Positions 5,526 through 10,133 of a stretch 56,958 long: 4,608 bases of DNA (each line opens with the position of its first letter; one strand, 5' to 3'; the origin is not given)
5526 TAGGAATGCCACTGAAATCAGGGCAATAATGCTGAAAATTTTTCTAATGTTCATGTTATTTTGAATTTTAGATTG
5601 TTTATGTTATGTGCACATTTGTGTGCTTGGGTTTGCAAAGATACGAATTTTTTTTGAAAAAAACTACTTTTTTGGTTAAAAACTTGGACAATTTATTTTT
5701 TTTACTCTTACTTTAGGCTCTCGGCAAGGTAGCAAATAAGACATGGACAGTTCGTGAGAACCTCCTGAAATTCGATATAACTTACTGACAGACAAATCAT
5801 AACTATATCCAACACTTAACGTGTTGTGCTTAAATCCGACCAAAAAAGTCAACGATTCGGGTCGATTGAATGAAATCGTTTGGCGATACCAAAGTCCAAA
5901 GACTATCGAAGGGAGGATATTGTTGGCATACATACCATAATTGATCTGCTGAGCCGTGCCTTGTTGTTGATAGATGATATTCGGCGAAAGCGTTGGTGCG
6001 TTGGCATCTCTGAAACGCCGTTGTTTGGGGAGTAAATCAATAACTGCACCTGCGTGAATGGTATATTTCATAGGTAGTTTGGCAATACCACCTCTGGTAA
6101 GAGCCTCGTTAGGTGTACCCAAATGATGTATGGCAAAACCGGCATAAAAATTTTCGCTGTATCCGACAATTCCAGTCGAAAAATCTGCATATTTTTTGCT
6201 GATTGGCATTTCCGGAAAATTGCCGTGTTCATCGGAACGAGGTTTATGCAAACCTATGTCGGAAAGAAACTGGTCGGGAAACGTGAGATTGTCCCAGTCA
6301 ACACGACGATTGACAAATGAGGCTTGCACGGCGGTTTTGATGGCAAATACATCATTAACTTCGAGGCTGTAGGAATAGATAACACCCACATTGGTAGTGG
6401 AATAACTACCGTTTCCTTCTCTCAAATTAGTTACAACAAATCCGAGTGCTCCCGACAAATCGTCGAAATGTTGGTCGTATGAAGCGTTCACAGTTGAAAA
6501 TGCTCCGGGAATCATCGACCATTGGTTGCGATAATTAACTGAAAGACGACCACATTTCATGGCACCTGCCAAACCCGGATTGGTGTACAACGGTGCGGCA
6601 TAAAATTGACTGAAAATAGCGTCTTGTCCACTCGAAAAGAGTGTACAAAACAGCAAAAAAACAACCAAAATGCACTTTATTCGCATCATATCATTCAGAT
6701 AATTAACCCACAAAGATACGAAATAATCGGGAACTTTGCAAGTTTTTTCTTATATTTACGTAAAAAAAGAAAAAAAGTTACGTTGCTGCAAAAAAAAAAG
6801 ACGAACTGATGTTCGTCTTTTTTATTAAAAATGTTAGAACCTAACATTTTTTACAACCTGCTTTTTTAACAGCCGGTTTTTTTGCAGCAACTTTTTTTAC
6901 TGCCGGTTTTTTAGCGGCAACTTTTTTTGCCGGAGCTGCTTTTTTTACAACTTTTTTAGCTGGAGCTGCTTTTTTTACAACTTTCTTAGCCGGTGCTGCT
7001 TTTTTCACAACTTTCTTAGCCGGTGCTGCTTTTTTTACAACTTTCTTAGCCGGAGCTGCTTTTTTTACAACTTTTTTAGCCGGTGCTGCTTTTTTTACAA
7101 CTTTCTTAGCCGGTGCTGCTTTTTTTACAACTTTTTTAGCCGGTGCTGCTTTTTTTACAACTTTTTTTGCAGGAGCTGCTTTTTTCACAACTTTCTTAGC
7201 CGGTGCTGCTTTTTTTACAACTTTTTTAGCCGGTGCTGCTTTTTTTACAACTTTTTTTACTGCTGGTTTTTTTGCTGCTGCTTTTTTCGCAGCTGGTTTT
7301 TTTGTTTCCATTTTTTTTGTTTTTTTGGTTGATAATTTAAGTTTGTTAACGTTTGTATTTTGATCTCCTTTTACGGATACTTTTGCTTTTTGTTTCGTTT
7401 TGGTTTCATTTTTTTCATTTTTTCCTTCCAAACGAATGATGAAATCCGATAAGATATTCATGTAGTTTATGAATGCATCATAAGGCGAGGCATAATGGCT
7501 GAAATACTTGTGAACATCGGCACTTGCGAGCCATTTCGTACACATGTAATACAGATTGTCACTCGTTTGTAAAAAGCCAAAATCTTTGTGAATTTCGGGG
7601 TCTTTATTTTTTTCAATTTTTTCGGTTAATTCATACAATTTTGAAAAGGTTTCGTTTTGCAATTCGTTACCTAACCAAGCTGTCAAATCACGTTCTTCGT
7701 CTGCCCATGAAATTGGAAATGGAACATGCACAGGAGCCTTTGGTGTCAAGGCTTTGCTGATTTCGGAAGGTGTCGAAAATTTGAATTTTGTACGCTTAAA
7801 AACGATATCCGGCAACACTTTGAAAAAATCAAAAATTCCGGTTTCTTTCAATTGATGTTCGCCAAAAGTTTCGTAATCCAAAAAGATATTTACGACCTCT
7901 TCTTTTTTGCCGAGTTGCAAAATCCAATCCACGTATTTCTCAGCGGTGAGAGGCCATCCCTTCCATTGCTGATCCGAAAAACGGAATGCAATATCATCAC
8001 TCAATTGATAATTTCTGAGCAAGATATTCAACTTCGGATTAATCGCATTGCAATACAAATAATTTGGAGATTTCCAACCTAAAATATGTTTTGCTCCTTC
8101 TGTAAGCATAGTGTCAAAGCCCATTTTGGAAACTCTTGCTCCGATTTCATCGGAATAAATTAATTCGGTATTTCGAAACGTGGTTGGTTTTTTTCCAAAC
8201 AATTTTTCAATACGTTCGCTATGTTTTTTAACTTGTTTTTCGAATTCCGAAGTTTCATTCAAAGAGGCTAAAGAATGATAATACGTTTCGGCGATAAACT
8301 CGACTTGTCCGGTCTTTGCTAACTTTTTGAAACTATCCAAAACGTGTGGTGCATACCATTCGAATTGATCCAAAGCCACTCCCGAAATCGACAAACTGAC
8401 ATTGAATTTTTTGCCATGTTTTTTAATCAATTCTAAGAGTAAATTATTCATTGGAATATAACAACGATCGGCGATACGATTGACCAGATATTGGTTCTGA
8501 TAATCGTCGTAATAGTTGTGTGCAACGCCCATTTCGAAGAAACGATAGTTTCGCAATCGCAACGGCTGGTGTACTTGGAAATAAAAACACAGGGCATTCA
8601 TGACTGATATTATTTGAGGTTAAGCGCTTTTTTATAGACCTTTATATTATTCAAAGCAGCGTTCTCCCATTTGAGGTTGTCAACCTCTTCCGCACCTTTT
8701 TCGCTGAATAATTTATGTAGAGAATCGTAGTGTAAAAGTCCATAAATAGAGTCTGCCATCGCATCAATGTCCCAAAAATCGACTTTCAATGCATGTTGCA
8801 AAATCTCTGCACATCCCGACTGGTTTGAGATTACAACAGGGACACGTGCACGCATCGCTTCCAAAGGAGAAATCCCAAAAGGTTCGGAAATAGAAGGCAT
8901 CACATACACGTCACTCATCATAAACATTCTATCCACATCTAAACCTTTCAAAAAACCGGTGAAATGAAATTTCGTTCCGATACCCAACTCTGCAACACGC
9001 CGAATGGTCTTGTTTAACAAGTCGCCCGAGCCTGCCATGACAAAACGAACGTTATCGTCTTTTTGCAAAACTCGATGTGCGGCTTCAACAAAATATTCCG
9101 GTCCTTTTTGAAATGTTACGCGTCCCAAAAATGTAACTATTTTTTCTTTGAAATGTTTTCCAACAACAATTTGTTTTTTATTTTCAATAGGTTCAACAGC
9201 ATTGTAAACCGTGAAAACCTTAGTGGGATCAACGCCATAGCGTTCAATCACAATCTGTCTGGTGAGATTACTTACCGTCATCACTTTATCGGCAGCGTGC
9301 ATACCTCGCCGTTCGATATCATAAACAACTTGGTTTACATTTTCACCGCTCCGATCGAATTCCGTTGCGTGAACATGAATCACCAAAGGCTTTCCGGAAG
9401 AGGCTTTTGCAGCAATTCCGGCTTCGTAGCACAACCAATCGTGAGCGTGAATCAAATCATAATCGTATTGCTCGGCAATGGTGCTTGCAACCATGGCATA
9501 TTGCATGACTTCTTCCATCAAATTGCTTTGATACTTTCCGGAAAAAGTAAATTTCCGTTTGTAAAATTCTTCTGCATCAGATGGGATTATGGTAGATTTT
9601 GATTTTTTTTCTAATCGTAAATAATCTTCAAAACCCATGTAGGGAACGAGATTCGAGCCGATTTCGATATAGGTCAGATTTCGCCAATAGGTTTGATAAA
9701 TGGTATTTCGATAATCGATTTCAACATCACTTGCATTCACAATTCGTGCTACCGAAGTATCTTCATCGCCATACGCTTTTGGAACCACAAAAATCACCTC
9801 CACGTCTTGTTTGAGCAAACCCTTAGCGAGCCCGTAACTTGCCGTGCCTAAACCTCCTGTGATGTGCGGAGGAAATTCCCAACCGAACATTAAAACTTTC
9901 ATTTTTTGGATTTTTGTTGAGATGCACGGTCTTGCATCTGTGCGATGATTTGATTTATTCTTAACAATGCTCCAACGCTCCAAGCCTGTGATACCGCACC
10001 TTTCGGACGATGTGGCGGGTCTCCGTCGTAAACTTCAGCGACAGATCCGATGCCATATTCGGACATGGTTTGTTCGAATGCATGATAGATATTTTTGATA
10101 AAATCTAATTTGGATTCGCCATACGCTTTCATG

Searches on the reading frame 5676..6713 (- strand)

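Call 102: search_protein_families(library=pfam, proteins=[window:5676-6713:-], max_evalue=0.00001)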
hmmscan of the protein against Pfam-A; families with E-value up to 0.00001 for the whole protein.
window:5676-6713:- (345 aa): 1 family
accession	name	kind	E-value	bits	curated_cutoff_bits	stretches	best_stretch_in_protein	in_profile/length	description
PF11751.14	PorP_SprF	-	6.7e-57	193.5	22.3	1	28-326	3-273/273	Type IX secretion system membrane protein PorP/SprF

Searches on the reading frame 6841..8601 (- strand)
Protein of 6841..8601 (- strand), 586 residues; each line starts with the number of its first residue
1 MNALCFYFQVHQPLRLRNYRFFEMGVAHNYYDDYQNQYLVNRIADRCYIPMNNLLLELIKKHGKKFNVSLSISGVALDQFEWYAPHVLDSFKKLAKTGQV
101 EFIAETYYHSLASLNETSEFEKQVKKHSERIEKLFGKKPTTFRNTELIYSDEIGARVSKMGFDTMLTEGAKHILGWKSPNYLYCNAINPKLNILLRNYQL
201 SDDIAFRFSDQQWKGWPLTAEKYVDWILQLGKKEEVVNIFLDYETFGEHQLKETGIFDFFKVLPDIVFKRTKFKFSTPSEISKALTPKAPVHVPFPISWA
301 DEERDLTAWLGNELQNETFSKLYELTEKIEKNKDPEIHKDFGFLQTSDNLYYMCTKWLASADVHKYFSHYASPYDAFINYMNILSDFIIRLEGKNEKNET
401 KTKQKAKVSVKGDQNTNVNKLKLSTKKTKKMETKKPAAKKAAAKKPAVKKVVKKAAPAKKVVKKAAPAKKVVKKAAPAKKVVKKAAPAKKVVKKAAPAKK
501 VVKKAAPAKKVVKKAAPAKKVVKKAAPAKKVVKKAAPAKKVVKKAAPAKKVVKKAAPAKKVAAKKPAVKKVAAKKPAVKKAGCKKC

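Call 102: search_protein_families(library=pfam, proteins=[window:6841-8601:-], max_evalue=0.00001)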
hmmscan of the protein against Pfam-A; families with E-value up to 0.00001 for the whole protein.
window:6841-8601:- (586 aa): 3 families
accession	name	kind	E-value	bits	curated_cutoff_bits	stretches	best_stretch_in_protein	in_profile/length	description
PF03065.20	Glyco_hydro_57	-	3.8e-78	263.2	21.2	1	6-292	2-289/291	Glycosyl hydrolase family 57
PF07382.16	HC2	-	7.8e-07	29.8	40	0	418-556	4-146/194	Histone H1-like nucleoprotein HC2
PF01522.26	Polysacc_deac_1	-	3.6e-06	27.4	23.1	1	89-164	49-123/124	Polysaccharide deacetylase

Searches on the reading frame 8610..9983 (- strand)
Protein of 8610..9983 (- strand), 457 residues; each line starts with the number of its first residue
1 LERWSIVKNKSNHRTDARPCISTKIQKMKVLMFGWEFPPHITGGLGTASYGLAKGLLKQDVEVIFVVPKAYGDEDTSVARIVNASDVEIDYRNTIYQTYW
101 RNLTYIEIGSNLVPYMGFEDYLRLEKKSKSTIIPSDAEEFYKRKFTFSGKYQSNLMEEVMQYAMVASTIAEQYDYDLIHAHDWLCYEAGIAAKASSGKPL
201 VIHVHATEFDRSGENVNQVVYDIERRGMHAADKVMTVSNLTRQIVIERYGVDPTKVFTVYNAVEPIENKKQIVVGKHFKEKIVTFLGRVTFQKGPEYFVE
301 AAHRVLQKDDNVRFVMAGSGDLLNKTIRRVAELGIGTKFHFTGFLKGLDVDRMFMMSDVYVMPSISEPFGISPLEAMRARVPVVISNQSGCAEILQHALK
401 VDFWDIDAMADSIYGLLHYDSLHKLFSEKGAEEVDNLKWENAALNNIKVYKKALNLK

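Call 102: search_protein_families(library=pfam, proteins=[window:8610-9983:-], max_evalue=0.00001)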
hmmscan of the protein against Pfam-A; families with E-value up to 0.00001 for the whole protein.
window:8610-9983:- (457 aa): 6 families
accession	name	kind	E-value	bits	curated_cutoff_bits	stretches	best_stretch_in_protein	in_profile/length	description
PF00534.26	Glycos_transf_1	-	1.2e-34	119.7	26.4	1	276-431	11-170/172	Glycosyl transferases group 1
PF13692.12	Glyco_trans_1_4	-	3.5e-29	102.3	27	1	281-417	2-140/142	Glycosyl transferases group 1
PF13439.12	Glyco_transf_4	-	2.5e-22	80.2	28.5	1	166-264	64-167/170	Glycosyltransferase Family 4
PF08323.17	Glyco_transf_5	-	1.1e-18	68.3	22.7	1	29-246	1-225/239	Starch synthase catalytic domain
PF13579.12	Glyco_trans_4_4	-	4.8e-16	59.9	29.7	1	166-261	64-157/158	Glycosyl transferase 4-like domain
PF20706.3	GT4-conflict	-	8e-16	58.4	26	1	217-402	133-327/385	Family 4 Glycosyltransferase in conflict systems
